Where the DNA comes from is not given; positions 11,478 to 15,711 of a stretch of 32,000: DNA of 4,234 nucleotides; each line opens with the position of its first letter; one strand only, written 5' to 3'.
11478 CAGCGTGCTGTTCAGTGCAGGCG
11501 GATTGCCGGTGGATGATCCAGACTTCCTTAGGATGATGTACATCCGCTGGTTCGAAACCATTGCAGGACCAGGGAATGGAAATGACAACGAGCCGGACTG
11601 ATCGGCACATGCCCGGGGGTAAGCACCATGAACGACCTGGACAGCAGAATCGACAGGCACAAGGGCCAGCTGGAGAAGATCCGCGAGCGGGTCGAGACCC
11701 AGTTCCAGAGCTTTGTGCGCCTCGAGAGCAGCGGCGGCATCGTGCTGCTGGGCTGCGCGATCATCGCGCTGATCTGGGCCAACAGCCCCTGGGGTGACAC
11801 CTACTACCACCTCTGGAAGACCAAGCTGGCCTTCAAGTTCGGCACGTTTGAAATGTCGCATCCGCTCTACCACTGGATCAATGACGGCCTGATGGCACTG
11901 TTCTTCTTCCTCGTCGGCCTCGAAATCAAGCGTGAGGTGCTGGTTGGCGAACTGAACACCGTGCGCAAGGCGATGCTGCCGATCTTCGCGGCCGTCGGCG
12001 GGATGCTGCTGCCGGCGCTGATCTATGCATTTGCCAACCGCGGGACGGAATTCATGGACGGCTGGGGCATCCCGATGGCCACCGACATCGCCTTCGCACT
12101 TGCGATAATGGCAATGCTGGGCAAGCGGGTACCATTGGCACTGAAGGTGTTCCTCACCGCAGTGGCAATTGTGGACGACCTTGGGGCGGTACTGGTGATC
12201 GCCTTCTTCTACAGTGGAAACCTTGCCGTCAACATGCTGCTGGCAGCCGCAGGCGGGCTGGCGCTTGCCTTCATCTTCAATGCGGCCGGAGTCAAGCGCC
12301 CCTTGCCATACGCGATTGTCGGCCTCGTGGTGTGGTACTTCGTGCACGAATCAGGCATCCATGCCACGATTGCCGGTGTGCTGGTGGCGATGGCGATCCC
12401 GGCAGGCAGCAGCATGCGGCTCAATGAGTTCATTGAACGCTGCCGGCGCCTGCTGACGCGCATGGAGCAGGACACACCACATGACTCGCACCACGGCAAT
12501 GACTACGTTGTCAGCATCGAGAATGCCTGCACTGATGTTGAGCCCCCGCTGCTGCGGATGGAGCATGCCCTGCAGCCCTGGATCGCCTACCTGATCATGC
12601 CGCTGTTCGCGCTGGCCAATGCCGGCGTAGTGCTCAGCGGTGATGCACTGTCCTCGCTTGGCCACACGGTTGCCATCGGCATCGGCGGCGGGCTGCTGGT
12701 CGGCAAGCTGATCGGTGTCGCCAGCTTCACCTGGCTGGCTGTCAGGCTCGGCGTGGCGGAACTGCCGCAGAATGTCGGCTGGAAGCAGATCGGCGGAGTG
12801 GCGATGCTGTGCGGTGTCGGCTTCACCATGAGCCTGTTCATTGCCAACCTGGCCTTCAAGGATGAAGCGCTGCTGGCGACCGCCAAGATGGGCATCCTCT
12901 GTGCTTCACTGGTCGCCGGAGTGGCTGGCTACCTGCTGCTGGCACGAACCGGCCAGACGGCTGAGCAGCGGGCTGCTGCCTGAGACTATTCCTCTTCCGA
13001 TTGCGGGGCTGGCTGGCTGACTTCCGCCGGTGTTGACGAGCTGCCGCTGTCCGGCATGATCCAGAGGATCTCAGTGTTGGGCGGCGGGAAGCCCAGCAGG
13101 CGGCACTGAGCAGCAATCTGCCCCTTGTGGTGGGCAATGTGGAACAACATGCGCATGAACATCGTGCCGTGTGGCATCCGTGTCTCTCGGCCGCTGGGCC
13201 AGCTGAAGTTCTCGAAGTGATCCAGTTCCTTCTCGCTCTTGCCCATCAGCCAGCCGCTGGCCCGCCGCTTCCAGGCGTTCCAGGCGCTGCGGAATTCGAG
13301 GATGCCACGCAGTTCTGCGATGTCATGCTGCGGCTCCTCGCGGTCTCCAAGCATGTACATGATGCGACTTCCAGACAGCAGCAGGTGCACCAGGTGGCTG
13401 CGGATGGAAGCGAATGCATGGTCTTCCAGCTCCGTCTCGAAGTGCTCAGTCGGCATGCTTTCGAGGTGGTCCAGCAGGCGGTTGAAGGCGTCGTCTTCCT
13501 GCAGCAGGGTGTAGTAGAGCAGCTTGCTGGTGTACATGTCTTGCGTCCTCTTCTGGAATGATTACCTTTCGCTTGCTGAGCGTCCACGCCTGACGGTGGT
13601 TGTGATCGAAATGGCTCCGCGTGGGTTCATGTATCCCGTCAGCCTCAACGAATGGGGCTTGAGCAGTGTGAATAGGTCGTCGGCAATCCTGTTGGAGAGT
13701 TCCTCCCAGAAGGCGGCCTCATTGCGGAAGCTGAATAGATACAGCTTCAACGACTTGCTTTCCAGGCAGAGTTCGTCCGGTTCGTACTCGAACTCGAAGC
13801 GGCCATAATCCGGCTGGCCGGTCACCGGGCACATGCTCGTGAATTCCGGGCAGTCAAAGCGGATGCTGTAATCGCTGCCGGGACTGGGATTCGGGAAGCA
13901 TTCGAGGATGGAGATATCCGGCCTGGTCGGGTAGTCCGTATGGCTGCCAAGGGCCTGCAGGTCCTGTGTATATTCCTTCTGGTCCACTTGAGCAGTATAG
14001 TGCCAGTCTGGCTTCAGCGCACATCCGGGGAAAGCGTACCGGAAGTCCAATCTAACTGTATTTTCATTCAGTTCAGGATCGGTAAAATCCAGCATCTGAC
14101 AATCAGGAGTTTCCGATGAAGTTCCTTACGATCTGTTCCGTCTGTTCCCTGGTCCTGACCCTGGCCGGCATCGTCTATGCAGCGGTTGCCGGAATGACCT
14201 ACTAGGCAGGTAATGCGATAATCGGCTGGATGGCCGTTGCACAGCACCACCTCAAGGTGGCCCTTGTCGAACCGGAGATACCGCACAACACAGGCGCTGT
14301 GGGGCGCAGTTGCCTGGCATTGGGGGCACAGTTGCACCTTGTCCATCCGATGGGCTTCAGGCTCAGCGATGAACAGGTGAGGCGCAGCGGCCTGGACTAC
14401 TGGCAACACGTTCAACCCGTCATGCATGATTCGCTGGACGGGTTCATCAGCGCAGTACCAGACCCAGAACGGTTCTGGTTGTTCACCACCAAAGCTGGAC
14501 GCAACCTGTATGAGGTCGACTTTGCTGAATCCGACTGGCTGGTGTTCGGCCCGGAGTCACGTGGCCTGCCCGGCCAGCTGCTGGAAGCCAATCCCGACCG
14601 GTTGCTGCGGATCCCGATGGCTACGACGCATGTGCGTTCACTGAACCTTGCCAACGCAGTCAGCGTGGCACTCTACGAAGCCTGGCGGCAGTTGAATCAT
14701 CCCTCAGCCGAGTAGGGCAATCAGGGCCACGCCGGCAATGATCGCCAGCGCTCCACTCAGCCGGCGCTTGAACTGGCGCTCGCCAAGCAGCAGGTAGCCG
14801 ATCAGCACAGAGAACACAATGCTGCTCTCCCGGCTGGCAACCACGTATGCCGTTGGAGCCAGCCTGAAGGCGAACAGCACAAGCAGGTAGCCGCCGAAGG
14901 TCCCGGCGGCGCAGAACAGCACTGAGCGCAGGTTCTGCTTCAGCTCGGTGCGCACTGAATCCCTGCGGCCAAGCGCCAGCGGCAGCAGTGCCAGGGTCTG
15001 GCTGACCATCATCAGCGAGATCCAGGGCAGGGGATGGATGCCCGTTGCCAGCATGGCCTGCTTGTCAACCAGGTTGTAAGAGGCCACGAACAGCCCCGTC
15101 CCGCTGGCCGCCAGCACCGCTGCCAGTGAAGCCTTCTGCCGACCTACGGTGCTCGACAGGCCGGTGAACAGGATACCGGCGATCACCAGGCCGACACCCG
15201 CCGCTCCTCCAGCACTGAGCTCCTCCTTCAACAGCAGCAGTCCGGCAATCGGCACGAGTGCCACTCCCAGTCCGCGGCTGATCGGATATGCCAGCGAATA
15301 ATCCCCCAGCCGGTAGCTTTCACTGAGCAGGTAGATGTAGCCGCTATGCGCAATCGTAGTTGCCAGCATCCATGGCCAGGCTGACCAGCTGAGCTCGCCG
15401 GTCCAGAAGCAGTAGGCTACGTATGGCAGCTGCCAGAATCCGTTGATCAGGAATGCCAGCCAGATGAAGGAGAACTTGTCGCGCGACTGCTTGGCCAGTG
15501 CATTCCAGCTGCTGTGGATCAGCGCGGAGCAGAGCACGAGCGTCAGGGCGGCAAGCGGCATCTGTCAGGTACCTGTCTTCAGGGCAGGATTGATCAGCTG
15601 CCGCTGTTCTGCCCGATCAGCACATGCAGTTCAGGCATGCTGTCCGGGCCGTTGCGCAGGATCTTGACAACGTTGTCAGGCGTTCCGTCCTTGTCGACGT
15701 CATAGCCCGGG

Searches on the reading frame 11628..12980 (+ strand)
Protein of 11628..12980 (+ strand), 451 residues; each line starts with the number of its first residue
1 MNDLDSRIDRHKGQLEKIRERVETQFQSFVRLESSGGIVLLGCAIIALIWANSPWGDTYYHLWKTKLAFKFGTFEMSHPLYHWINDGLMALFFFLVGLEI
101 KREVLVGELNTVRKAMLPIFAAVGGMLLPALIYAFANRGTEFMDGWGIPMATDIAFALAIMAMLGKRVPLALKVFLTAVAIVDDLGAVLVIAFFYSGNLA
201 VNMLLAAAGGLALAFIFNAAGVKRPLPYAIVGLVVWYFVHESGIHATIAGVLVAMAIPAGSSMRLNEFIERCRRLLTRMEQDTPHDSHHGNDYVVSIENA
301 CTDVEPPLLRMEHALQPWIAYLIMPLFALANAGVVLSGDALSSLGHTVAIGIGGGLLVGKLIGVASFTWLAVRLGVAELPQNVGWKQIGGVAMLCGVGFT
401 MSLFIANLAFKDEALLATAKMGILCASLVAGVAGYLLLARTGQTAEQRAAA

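Call 32: search_protein_families(library=pfam, max_evalue=0.001, proteins=[window:11628-12980:+])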
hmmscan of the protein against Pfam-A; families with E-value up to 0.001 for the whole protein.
window:11628-12980:+ (451 aa): 1 family
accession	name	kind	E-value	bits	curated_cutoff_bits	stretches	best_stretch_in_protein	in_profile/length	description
PF06965.17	Na_H_antiport_1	-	2.9e-154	513.9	23.5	1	28-438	2-374/374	Na+/H+ antiporter 1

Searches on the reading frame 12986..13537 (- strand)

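Call 32: search_protein_families(library=pfam, max_evalue=0.001, proteins=[window:12986-13537:-])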
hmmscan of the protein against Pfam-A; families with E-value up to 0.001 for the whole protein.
window:12986-13537:- (183 aa): 2 families
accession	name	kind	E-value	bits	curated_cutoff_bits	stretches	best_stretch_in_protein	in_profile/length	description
PF05163.17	DinB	-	5e-13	49.8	23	1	1-160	1-157/165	DinB family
PF12867.12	DinB_2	-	0.00048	21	24.8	1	17-141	5-128/128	DinB superfamily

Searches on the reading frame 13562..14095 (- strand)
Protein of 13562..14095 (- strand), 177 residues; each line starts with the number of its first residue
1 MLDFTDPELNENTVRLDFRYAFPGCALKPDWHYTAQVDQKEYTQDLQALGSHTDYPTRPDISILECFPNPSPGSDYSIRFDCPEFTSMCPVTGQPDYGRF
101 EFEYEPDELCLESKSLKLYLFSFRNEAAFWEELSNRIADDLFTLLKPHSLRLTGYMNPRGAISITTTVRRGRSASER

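Call 32: search_protein_families(library=pfam, max_evalue=0.001, proteins=[window:13562-14095:-])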
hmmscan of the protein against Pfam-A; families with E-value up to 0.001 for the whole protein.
window:13562-14095:- (177 aa): 2 families
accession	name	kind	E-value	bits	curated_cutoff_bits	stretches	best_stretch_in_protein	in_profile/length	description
PF14489.11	QueF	-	3.4e-24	85.3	27.3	1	95-172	1-78/81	QueF-like protein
PF14819.11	QueF_N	-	0.00025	21.8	25.6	1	98-143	56-101/111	Nitrile reductase, 7-cyano-7-deazaguanine-reductase N-term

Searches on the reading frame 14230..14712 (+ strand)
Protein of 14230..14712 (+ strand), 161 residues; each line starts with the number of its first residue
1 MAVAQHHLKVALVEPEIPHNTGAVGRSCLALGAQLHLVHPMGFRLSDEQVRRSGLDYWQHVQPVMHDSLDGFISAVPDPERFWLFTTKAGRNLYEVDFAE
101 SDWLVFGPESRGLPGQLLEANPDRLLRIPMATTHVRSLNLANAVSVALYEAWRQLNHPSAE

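Call 32: search_protein_families(library=pfam, max_evalue=0.001, proteins=[window:14230-14712:+])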
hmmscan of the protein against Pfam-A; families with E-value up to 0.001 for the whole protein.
window:14230-14712:+ (161 aa): 1 family
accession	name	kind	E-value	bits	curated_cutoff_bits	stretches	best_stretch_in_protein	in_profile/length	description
PF00588.24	SpoU_methylase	-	5.3e-34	117.8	29.7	1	8-149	2-142/142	SpoU rRNA Methylase family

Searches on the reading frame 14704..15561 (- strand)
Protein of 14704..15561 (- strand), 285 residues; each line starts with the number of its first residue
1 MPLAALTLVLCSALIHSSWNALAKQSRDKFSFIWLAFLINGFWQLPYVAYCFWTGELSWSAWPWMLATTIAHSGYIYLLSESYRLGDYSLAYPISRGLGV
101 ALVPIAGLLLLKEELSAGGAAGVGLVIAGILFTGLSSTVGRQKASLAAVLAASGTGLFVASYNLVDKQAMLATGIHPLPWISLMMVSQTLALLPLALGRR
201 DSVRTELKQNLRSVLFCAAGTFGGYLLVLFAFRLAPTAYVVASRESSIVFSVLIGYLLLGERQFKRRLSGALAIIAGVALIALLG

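Call 10: search_protein_families(library=ncbifam, max_evalue=0.1, proteins=[window:14704-15561:-])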
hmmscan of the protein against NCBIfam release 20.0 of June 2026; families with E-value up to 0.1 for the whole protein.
window:14704-15561:- (285 aa): 18 families
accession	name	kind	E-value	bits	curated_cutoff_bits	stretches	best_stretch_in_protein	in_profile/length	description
TIGR03340.1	phn_DUF6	hypoth_equivalog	5.2e-41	141.2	288.15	1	5-280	2-280/281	phosphonate utilization associated putative membrane protein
NF051482.1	EbrB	exception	1.4e-06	28.9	160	1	70-132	38-100/105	SMR family multidrug efflux transporter EbrB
NF033469.1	SMR_qac_bcrB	exception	0.00021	21.8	205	1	72-136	40-104/105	quaternary ammonium compound efflux SMR transporter BcrB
NF050091.1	ArAmAcExpYddG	equivalog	0.00043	19.9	300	1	176-282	28-136/285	aromatic amino acid exporter YddG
NF051481.1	EbrA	exception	0.00055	20.2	160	1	69-132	38-101/104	SMR family multidrug efflux transporter EbrA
NF000148.1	SMR_qac_pB8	exception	0.00059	20.4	200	1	74-139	39-107/110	Qac-pB8 family quaternary ammonium compound efflux SMR transporter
NF033137.0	SMR_qac_int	equivalog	0.00078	20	188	1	76-138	43-105/109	Qac family quaternary ammonium compound efflux SMR transporter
NF000278.1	SMR_qac_G2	exception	0.0027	18.1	220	1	74-136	42-104/110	quaternary ammonium compound efflux SMR transporter QacG2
NF000384.1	QacCGHJ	equivalog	0.0035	17.6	160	1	65-132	32-99/107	QacCGHJ group quaternary ammonium compound efflux SMR transporter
NF000276.2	SMR_qac_E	exception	0.0036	17.6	185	1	76-132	43-99/101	quaternary ammonium compound efflux SMR transporter QacE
NF007087.1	PRK09541.1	subfamily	0.0074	16.8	162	1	62-138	31-106/110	EmrE family multidrug efflux SMR transporter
NF033470.1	SMR_qac_bcrC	exception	0.011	16.3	225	1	72-133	40-101/114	quaternary ammonium compound efflux SMR transporter BcrC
NF033136.1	SMR_qac_K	exception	0.015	16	205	1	76-137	44-105/110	quaternary ammonium compound efflux SMR transporter QacK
NF007767.1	PRK10452.1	equivalog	0.022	15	122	1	73-133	42-101/120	multidrug/spermidine efflux SMR transporter subunit MdtJ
NF007934.1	PRK10650.1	equivalog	0.036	14.6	103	1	79-132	52-105/109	multidrug/spermidine efflux SMR transporter subunit MdtI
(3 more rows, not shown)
